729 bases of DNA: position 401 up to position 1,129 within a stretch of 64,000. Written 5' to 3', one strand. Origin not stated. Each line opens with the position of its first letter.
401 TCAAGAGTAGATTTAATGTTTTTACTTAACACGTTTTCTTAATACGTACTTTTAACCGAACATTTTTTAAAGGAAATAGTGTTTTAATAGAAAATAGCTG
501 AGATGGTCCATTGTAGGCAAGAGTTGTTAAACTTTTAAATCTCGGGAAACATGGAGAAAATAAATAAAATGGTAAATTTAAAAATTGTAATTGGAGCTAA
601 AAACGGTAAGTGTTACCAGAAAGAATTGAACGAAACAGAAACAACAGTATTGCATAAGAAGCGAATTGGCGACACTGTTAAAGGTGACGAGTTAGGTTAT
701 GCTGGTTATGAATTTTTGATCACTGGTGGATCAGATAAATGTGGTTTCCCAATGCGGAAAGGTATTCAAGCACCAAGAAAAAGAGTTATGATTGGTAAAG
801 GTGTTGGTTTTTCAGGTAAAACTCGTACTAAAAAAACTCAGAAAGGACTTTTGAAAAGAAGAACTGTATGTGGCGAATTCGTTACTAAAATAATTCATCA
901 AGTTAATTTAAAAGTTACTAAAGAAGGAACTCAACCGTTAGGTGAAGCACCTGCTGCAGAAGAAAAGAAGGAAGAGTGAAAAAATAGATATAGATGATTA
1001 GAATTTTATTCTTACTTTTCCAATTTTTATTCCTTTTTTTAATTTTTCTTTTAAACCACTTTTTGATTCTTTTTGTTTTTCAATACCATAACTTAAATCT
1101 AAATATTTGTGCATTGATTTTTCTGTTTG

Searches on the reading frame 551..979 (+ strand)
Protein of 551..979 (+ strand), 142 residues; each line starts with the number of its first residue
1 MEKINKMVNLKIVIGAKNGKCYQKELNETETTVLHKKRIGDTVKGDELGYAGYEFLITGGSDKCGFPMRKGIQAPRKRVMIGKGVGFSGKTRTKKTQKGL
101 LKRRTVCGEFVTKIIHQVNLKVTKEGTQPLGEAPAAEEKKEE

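Call 44: find_encoding_contigs(protein=window:551-979:+, flank=10000, max_places=4)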
Protein window:551-979:+ (142 aa): 18 contigs read that carry it; 4 places shown.
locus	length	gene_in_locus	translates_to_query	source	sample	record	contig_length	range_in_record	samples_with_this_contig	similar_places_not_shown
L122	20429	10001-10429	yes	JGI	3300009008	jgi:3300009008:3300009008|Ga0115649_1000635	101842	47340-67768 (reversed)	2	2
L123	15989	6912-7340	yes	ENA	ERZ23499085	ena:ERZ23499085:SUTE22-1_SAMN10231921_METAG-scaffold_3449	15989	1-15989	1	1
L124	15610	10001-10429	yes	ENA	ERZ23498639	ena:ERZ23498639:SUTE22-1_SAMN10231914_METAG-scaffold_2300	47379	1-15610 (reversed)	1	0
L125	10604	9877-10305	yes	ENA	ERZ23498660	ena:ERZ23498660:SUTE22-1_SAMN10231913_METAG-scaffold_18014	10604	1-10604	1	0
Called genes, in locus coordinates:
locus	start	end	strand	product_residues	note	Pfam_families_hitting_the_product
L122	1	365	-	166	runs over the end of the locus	PF07314:Lit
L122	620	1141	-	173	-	PF00254:FKBP_C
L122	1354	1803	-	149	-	-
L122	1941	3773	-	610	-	PF02934:GatB_N, PF02938:GAD, PF02637:GatB_Yqey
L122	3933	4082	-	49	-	-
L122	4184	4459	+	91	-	-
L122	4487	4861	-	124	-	-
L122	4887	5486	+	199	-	-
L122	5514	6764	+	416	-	PF02308:MgtC, PF13194:DUF4010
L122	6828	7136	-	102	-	-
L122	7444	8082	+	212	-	PF02585:PIG-L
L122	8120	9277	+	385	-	PF13439:Glyco_transf_4, PF00534:Glycos_transf_1, PF13692:Glyco_trans_1_4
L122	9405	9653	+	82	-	PF24461:DUF7576 (weak), PF24273:TRASH_HVO_1752_C (weak)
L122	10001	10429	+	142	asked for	PF01092:Ribosomal_S6e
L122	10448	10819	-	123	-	PF13192:Thioredoxin_3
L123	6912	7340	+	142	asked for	PF01092:Ribosomal_S6e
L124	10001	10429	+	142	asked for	PF01092:Ribosomal_S6e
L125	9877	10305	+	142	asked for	PF01092:Ribosomal_S6e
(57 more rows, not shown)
